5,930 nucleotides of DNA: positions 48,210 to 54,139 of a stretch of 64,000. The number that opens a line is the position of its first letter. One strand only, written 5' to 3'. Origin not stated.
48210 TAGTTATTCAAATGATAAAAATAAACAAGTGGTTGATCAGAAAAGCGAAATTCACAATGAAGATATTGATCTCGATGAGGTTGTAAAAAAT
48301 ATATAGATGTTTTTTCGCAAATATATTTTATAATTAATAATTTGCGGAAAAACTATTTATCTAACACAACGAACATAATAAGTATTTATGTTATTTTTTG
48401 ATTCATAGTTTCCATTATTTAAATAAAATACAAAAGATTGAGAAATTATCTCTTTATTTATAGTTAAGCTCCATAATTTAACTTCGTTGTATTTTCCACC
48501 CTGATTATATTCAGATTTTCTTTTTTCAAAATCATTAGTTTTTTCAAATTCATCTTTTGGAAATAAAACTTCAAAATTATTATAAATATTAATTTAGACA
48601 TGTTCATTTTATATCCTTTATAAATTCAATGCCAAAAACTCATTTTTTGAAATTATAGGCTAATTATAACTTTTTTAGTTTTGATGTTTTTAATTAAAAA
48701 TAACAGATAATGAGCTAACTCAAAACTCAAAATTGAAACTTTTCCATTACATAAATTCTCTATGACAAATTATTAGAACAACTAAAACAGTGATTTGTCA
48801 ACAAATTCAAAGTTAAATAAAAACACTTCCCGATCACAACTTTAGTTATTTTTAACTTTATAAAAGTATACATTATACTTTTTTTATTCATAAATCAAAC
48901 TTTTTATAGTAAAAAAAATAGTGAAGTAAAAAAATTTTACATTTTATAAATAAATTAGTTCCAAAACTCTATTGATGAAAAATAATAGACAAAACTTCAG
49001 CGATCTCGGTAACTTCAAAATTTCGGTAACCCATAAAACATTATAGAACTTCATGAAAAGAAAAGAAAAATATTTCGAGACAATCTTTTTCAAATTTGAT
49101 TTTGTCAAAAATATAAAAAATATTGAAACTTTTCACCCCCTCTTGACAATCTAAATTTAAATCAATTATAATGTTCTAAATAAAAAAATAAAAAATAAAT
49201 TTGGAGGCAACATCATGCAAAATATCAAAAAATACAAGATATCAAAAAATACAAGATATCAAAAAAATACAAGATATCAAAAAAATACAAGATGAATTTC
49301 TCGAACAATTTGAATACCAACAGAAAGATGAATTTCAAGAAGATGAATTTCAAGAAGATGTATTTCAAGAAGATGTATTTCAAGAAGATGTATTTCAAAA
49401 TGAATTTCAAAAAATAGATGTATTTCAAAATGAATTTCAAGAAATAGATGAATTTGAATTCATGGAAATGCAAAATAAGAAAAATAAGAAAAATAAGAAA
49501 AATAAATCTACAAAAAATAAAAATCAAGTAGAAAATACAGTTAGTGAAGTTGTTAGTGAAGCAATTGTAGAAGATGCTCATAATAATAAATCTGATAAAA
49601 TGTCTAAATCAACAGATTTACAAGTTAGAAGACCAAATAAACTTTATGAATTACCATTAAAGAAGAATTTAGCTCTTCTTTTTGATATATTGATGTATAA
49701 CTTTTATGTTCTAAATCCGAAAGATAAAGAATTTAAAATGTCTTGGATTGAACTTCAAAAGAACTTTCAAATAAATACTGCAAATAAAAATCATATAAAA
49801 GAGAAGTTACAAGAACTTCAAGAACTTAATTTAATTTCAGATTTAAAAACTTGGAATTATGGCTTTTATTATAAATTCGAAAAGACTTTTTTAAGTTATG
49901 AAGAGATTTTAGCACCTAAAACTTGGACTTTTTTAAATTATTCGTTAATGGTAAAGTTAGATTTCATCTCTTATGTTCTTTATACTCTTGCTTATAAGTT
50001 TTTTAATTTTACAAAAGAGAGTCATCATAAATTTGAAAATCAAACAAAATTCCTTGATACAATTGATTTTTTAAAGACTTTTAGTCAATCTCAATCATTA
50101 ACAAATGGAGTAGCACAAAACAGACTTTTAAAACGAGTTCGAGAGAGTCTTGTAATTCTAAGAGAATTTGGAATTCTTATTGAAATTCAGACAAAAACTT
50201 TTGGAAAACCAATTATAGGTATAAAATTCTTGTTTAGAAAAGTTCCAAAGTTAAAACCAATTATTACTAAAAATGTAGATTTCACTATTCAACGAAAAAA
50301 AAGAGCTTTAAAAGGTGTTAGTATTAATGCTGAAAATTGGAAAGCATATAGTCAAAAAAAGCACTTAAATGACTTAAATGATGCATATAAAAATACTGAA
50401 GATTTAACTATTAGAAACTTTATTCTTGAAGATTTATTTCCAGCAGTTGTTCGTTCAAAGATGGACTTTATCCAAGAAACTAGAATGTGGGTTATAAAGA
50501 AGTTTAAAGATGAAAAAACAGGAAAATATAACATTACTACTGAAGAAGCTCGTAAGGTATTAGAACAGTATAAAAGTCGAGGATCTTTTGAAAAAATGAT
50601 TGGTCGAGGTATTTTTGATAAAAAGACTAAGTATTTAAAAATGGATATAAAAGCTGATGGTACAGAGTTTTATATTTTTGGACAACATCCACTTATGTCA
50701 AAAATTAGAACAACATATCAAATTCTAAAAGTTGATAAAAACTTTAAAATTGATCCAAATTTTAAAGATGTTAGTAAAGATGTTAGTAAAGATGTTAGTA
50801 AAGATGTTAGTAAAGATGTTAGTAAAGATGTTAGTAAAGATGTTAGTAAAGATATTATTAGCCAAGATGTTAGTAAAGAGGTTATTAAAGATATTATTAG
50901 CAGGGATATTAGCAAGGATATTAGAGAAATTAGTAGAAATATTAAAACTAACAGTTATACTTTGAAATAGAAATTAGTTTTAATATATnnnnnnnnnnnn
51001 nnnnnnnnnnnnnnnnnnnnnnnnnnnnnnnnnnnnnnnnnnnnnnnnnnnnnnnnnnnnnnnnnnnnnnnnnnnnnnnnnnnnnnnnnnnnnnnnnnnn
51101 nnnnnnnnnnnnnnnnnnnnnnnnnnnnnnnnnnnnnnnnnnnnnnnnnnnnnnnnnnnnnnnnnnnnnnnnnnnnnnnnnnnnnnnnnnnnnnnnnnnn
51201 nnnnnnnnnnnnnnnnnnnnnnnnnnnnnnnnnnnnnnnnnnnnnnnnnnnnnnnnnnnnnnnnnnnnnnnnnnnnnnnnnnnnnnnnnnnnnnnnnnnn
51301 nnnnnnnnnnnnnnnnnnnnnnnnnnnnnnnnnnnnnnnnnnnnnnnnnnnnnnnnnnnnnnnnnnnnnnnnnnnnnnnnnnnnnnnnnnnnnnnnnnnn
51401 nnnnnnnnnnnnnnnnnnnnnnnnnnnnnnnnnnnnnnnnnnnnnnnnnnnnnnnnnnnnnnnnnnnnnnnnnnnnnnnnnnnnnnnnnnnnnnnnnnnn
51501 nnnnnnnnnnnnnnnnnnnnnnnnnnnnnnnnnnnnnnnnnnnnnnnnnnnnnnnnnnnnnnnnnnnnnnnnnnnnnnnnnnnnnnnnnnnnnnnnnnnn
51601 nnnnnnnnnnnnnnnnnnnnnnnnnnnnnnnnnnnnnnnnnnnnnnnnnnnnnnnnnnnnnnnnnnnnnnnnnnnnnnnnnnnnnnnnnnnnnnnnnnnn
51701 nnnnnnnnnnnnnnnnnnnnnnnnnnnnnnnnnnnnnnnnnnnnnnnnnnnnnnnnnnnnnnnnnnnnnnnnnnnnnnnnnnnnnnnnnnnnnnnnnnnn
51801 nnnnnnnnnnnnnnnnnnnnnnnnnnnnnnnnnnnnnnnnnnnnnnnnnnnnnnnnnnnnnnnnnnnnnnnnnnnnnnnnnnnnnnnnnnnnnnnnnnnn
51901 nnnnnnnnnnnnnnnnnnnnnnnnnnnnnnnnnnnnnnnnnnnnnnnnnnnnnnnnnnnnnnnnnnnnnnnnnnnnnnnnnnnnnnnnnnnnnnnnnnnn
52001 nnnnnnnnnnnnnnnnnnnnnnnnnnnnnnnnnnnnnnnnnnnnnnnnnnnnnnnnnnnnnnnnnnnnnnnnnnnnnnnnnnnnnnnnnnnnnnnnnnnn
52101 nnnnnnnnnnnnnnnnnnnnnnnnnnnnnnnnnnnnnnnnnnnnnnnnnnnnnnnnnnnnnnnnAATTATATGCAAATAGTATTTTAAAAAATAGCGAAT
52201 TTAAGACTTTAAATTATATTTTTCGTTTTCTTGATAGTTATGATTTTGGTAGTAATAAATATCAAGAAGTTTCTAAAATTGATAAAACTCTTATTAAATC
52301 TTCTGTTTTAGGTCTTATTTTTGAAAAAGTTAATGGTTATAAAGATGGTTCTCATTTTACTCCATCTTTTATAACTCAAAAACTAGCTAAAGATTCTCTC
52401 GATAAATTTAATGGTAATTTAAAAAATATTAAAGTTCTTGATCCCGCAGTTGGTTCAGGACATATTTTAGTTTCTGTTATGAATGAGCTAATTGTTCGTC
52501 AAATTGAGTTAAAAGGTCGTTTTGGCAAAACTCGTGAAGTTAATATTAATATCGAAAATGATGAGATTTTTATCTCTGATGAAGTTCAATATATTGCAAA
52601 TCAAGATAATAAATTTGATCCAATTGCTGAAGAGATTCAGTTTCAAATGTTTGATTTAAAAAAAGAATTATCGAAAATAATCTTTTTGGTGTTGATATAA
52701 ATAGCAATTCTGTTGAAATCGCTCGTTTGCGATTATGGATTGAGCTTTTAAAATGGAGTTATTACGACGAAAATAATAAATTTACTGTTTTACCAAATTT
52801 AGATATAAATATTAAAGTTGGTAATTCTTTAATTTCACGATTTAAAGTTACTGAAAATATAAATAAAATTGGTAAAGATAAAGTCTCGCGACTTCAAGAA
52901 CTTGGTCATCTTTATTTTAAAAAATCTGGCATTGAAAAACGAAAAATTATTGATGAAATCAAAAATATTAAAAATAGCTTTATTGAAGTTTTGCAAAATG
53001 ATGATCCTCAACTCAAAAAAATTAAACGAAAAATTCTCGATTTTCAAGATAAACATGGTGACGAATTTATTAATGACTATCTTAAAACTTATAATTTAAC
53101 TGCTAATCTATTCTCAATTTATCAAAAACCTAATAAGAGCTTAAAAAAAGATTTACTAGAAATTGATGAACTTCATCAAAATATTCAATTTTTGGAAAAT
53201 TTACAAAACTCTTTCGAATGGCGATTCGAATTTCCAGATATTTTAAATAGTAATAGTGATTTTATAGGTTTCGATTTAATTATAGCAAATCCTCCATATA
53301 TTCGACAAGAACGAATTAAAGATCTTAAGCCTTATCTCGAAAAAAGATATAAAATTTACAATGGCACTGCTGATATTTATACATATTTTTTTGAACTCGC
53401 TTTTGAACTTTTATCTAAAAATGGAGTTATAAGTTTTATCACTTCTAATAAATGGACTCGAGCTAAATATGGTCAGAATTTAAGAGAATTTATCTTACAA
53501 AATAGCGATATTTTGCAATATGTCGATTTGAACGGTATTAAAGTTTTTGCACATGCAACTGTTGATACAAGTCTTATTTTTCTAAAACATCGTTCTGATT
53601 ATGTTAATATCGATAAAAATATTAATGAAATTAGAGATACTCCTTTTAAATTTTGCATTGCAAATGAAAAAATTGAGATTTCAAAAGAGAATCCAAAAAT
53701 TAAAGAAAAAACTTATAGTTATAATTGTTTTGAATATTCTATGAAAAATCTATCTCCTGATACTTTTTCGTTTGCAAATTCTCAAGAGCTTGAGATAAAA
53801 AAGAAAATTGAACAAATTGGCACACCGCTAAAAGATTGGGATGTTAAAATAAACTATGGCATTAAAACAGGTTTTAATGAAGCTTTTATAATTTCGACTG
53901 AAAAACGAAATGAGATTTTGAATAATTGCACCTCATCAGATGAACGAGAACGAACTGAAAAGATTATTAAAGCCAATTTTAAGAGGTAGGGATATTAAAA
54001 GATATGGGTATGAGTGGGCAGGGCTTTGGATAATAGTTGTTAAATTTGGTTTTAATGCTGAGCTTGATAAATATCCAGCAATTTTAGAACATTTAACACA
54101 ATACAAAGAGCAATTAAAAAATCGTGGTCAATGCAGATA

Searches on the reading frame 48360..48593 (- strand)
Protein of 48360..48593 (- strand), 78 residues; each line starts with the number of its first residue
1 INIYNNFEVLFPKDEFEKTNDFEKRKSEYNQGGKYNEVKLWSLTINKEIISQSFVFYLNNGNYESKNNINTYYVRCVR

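Call 57: search_protein_families(library=pfam, proteins=[window:48360-48593:-], max_evalue=0.01)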
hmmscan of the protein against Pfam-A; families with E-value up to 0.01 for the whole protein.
seq(78 aa): 1 family
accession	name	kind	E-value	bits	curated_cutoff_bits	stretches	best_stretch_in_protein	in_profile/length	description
PF07603.17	Lcl_C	-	0.00039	21.1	34.9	1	29-78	78-117/117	Lcl C-terminal domain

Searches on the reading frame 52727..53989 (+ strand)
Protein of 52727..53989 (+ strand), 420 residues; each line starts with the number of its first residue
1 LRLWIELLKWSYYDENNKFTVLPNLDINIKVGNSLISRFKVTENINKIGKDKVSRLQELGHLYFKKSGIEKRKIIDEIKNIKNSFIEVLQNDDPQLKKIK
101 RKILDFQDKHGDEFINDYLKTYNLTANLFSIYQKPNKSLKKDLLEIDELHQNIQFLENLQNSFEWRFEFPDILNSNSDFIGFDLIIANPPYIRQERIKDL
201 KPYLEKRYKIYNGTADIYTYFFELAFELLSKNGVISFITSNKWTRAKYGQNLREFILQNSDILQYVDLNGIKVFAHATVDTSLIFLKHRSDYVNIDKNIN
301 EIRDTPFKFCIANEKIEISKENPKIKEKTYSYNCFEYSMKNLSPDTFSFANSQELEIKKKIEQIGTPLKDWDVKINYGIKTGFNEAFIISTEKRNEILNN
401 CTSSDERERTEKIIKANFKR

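Call 78: search_protein_families(library=padloc, proteins=[window:52727-53989:+], max_evalue=0.001)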
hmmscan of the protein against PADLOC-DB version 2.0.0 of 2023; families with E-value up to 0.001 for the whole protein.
window:52727-53989:+ (420 aa): 45 families (the best 25 are shown)
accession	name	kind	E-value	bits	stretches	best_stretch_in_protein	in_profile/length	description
PDLC03612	REase_MTase_IIG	-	6.2e-107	357.2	1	1-417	611-1027/1247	Type IIG restriction enzyme-methyltransferase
PDLC03596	REase_MTase_IIG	-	5.5e-42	141.9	1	160-405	693-918/1148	Type IIG restriction enzyme-methyltransferase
PDLC03601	REase_MTase_IIG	-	1.1e-39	134.1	1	181-404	673-891/1110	Type IIG restriction enzyme-methyltransferase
PDLC03609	REase_MTase_IIG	-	7e-27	91.6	1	161-399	541-759/1066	Type IIG restriction enzyme-methyltransferase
PDLC03604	REase_MTase_IIG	-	9.9e-27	91.4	1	161-396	518-737/1011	Type IIG restriction enzyme-methyltransferase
PDLC03313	MTase_II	-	9.9e-25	85.1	1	180-392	143-351/563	Type II methyltransferase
PDLC03226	MTase_II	-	1.1e-19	68.5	1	179-392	126-351/579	Type II methyltransferase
PDLC03335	MTase_II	-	2.3e-18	64.2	1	147-324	170-343/607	Type II methyltransferase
PDLC02643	DrmMI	-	3e-15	53.2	1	25-289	706-981/1347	DrmMI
PDLC03245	MTase_II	-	5e-15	53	1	181-393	158-362/577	Type II methyltransferase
PDLC03235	MTase_II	-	8.5e-15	52.6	1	181-290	246-357/648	Type II methyltransferase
PDLC02521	PglX|PglXI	-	1.1e-14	51.3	1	80-389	384-678/1174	PglX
PDLC03250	MTase_II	-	4.5e-14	50.1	1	181-391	340-537/775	Type II methyltransferase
PDLC03629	REase_MTase_IIG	-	7e-14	48.6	1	160-302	553-703/1182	Type IIG restriction enzyme-methyltransferase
PDLC03600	REase_MTase_IIG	-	2.5e-13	46.9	1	112-409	428-714/1205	Type IIG restriction enzyme-methyltransferase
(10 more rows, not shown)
